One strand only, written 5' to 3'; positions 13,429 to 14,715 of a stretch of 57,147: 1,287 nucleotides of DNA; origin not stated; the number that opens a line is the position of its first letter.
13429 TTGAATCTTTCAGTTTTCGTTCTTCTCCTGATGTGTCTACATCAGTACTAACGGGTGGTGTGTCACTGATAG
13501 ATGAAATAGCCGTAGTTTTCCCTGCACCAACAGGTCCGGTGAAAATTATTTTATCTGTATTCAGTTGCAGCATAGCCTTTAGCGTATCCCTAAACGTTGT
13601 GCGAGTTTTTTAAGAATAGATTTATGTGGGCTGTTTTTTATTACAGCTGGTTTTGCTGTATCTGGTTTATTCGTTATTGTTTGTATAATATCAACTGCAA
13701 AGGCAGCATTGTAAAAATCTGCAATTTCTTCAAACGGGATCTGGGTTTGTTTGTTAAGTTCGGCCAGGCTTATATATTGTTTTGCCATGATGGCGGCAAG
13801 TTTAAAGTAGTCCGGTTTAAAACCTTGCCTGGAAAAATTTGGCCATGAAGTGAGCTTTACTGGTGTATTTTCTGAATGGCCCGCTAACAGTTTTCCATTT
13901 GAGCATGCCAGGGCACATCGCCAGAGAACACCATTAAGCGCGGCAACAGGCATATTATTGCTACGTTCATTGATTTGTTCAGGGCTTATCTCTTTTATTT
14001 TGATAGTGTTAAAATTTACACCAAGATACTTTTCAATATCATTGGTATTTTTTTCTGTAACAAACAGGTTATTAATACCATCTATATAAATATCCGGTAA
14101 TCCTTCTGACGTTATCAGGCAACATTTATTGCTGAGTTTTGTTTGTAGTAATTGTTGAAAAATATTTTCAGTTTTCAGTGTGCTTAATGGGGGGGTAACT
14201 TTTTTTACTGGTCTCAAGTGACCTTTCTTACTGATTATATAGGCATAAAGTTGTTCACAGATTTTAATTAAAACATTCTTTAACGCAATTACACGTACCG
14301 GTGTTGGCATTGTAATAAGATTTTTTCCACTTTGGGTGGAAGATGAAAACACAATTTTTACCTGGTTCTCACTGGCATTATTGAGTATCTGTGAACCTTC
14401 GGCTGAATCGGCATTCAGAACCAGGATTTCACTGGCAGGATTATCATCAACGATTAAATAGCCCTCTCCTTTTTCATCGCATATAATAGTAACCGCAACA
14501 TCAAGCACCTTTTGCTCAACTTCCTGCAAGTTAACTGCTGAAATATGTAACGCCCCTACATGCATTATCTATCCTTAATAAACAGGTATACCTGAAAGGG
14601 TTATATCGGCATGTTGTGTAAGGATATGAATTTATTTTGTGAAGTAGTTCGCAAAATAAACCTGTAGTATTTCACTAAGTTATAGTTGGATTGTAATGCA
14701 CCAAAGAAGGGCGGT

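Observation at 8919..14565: Convergent signalling locus: PilZ-like protein and kinase-like/phosphoesterase fusion facing an orphan protein / CvnD-type GTPase / two Roadblock proteins (candidate undescribed system)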

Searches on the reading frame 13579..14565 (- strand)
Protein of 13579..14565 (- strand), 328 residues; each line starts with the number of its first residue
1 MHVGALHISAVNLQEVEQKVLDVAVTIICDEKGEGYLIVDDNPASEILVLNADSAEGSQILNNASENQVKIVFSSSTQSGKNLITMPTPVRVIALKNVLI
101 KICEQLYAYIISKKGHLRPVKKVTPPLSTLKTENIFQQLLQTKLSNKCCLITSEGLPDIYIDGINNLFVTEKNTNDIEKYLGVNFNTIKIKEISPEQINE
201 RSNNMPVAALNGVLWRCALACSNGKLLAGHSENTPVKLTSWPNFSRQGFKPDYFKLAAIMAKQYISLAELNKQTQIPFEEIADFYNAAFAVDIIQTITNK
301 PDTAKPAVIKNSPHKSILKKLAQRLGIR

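Call 3: search_protein_families(library=pfam, proteins=[window:13579-14565:-], max_evalue=0.1)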
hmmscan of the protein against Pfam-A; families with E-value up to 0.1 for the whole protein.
window:13579-14565:- (328 aa): 0 families

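Call 4: search_protein_families(library=ncbifam, proteins=[window:13579-14565:-], max_evalue=0.1)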
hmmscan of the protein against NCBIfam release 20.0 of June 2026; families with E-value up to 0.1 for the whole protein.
window:13579-14565:- (328 aa): 0 families

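Call 10: find_homologous_proteins(query=window:13579-14565:-)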
Query window:13579-14565:- (328 aa): 18 proteins with E <= 0.001 among 2343 candidates.
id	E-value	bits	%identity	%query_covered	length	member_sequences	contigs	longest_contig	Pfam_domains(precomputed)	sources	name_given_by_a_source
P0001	7.4e-212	720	100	100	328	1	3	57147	-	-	-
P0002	9.8e-171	585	82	100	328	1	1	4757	-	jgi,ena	-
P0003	1.8e-166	571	81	100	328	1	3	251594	-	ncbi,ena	-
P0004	4.1e-163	560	79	100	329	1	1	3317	-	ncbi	-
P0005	1.5e-156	538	76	100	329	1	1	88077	-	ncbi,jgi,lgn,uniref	ncbi:hypothetical protein MNBD_GAMMA23-2277 [hydrothermal vent metagenome]|uniref:Uncharacterized pr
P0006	4.4e-153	527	75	100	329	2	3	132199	-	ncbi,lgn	-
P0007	8.0e-149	513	73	100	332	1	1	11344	-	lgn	-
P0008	1.5e-145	502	72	100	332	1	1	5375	-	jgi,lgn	-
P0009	1.7e-140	485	69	100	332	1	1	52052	-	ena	-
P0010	1.6e-103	364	51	100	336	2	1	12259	-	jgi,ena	-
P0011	1.4e-69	253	41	98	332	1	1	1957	-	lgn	-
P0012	6.0e-64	234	38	98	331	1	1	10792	-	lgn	-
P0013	5.3e-63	231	37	98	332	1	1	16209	-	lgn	-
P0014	8.5e-63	230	40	100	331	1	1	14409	-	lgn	-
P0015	4.0e-60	222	38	98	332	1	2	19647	-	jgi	jgi:hypothetical protein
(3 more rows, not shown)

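Call 11: find_encoding_contigs(protein=P0003, flank=10000, max_places=2)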
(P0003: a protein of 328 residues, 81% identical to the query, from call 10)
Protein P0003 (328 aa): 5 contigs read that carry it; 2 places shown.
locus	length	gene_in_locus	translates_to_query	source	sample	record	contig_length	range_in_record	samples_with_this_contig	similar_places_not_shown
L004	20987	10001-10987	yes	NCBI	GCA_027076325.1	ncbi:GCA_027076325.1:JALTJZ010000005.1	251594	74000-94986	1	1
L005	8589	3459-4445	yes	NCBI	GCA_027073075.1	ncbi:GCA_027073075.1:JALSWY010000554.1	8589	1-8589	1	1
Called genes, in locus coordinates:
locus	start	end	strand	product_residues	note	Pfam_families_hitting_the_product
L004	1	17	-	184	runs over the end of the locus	-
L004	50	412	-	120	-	-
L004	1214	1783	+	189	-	PF04542:Sigma70_r2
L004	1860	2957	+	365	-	-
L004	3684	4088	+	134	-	-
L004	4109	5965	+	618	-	PF22148:Fervidolysin_NPro-like, PF00082:Peptidase_S8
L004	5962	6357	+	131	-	-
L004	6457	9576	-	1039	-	PF25873:WHD_MalT, PF13424:TPR_12 (faint), PF07719:TPR_2 (faint), PF13432:TPR_16 (faint), PF14559:TPR_19 (faint), PF03704:BTAD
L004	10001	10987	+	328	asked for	-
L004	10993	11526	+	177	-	PF03029:ATP_bind_1 (weak)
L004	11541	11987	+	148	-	PF03259:Robl_LC7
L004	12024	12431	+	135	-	-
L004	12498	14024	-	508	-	PF00149:Metallophos, PF12850:Metallophos_2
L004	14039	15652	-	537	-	PF27104:FimW_N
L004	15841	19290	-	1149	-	PF00497:SBP_bac_3, PF08448:PAS_4, PF00989:PAS, PF08448:PAS_4, PF13426:PAS_9, PF01590:GAF, PF13185:GAF_2, PF00512:HisKA, +5 more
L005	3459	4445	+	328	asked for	-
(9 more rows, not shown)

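Call 12: find_encoding_contigs(protein=P0010, flank=10000, max_places=2)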
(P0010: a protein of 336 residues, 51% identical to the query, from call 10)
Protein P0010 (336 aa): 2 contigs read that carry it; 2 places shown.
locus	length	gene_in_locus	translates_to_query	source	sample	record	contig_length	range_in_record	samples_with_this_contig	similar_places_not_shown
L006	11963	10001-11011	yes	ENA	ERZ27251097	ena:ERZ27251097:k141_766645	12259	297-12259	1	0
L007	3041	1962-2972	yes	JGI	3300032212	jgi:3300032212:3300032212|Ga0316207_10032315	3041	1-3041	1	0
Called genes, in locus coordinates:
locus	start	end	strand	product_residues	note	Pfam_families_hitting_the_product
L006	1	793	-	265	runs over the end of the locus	PF03476:MOSC_N, PF03473:MOSC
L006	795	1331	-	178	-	PF07209:DUF1415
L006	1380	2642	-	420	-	PF08668:HDOD, PF01966:HD (weak)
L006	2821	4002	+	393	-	PF00890:FAD_binding_2 (weak), PF01266:DAO (faint), PF03486:HI0933_like, PF07992:Pyr_redox_2 (weak), PF12831:FAD_oxidored (weak), PF13738:Pyr_redox_3, PF22780:HI0933_like_1st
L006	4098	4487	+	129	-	PF00462:Glutaredoxin, PF13417:GST_N_3, PF13409:GST_N_2 (weak)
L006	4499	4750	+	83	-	PF12843:QSregVF_b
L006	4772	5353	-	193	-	PF08207:EFP_N, PF01132:EFP, PF09285:Elong-fact-P_C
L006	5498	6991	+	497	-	PF02696:SelO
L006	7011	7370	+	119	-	PF08888:HopJ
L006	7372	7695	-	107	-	PF11743:DUF3301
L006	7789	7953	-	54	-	-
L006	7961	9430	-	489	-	PF12729:4HB_MCP_1 (weak), PF00512:HisKA, PF02518:HATPase_c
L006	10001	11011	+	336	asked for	-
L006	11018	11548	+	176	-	PF03029:ATP_bind_1 (faint)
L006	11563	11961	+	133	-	?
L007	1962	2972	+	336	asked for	-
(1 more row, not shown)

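Call 13: find_encoding_contigs(protein=P0015, flank=10000, max_places=2)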
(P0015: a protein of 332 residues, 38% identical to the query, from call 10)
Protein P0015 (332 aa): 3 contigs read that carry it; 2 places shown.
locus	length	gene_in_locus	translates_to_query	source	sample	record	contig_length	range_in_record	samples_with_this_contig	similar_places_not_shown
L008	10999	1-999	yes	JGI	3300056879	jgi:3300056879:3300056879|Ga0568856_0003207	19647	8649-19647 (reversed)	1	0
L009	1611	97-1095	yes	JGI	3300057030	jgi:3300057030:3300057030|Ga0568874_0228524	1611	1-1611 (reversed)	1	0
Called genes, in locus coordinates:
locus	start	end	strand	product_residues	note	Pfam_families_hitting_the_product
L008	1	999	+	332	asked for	?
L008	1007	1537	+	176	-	PF03029:ATP_bind_1 (weak)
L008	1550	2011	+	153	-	PF03259:Robl_LC7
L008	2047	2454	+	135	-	-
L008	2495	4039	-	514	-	PF00149:Metallophos, PF12850:Metallophos_2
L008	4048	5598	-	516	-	PF27104:FimW_N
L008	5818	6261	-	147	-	PF00571:CBS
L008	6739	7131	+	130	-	PF03447:NAD_binding_3 (weak)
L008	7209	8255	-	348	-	-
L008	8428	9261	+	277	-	PF00335:Tetraspanin (faint), PF12158:DUF3592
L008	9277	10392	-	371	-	PF00990:GGDEF, PF22335:Cas10-Cmr2_palm2 (weak)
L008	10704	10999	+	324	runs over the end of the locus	-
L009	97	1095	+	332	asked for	-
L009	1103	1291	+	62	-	-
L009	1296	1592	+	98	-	-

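Call 30: search_solved_structures(query=A2, max_evalue=10)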
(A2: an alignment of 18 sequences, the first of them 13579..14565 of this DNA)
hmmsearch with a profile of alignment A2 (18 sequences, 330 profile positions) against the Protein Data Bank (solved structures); distinct sequences matched with E-value up to 10: 0.

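Call 31: search_protein_families(library=padloc, proteins=[window:13579-14565:-], max_evalue=0.01)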
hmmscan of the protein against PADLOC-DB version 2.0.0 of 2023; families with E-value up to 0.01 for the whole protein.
window:13579-14565:- (328 aa): 0 families

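Call 38: predict_structure(alignment_id=A2)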
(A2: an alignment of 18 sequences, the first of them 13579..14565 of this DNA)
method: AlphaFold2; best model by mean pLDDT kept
length: 328 residues; sequences in the alignment: 18
mean_pLDDT: 68.9   pTM: 0.53
mean pLDDT of the five models: 68.9, 66.7, 64.9, 61.6, 61.4
residues with pLDDT >= 90: 50; 70-90: 133; 50-70: 61; < 50: 84
segments of 3 or more residues with pLDDT < 50: 1-13, 26-41, 90-97, 114-121, 126-129, 299-324, 326-328
pLDDT, mean of each block of 10 residues (from residue 1): 37 50 48 36 55 77 72 76 63 46 50 45 50 86 91 90 88 80 85 89 83 88 86 87 62 87 90 92 92 72 34 40 41
secondary structure, 60 per line:
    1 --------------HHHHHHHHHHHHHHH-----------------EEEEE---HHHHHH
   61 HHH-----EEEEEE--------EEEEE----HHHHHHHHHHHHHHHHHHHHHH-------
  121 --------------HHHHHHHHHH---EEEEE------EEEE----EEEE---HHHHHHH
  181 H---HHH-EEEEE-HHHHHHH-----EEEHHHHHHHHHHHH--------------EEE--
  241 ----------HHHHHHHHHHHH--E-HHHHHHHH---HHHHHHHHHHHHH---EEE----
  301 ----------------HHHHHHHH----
elements in order: H15-29 E47-51 H55-63 E69-74 E83-87 H92-113 H135-144 E148-152 E159-162 E167-170 H174-181 E189-193 H195-201 E207-209 H210-221 E236-238 H251-262 H267-274 H278-290 E294-296 H317-324

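Call 41: fold_search(model_id=the predicted structure, library=pdb)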
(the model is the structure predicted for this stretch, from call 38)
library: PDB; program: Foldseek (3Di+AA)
matches with E <= 10: 786; with E <= 0.001: 0
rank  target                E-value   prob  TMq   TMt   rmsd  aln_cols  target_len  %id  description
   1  8i9v_CS               1.1e-01  0.11  0.13  0.14  38.8       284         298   11  Cryo-EM structure of a Chaetomium thermophilum pre-60S ribosomal subunit - State Dbp10-2 (released 2023-05-17)
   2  4n18                  2.3e-01  0.38  0.11  0.11  10.4        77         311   12  Crystal structure of D-isomer specific 2-hydroxyacid dehydrogenase family protein from Klebsiella pneumoniae 342 (released 2013-10-16)
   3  3ba1                  2.8e-01  0.51  0.12  0.12  12.2        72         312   11  Structure of hydroxyphenylpyruvate reductase from coleus blumei (released 2008-11-11)
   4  6lev_A                3.3e-01  0.07  0.14  0.10  22.9       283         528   10  Quadruple mutant (N51I+C59R+S108N+I164L) plasmodium falciparum dihydrofolate reductase-thymidylate synthase (PfDHFR-TS (released 2020-12-02)
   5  6lh9_A                3.5e-01  0.06  0.14  0.09  23.2       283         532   10  Quadruple mutant (N51I+C59R+S108N+I164L) plasmodium falciparum dihydrofolate reductase-thymidylate synthase (PfDHFR-TS (released 2020-12-09)
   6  7rgj_A                4.0e-01  0.66  0.12  0.22   5.3        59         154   17  DfrA1 complexed with NADPH and 5-(3-(7-(4-(aminomethyl)phenyl)benzo[d][1,3]dioxol-5-yl)but-1-yn-1-yl)-6-ethylpyrimidin (released 2022-05-25)
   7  7naf_w                4.5e-01  0.30  0.15  0.13  16.7       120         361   11  State E2 nucleolar 60S ribosomal biogenesis intermediate - Spb1-MTD local model (released 2022-11-09)
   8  7f3z_A                4.5e-01  0.04  0.13  0.09  22.8       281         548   10  Double mutant Plasmodium falciparum dihydrofolate reductase-thymidylate synthase (PfDHFR-TS-K1, C59R+S108N) complexed  (released 2021-09-22)
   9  6lhj_B                4.7e-01  0.07  0.12  0.08  21.1       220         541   10  Quadruple mutant (N51I+C59R+S108N+I164L) plasmodium falciparum dihydrofolate reductase-thymidylate synthase (PfDHFR-TS (released 2020-11-11)
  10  3f0u                  5.0e-01  0.72  0.11  0.21   2.8        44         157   14  Staphylococcus aureus F98Y mutant dihydrofolate reductase complexed with NADPH and 2,4-Diamino-5-[3-(3-methoxy-5-phenylp (released 2009-03-24)
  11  7mym_A                5.0e-01  0.60  0.12  0.22   4.2        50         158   10  Crystal structure of Escherichia coli dihydrofolate reductase in complex with TRIMETHOPRIM and NADPH (released 2022-06-01)
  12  4fvt_A                5.0e-01  0.57  0.15  0.18   7.7        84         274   10  Human SIRT3 bound to Ac-ACS peptide and Carba-NAD (released 2012-08-15)
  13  7r7o_A                5.0e-01  0.20  0.13  0.19  18.9       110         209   14  Structure of methyltransferase domain of Spb1 boudn to SAM (released 2022-06-29)
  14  8hpg_B                5.3e-01  0.15  0.10  0.10  13.0        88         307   12  Crystal structure of phenylpyruvate reductase from Lactobacillus sp. CGMCC 9967 (released 2023-12-20)
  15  8hpg_A                5.3e-01  0.12  0.09  0.09  13.1        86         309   13  Crystal structure of phenylpyruvate reductase from Lactobacillus sp. CGMCC 9967 (released 2023-12-20)
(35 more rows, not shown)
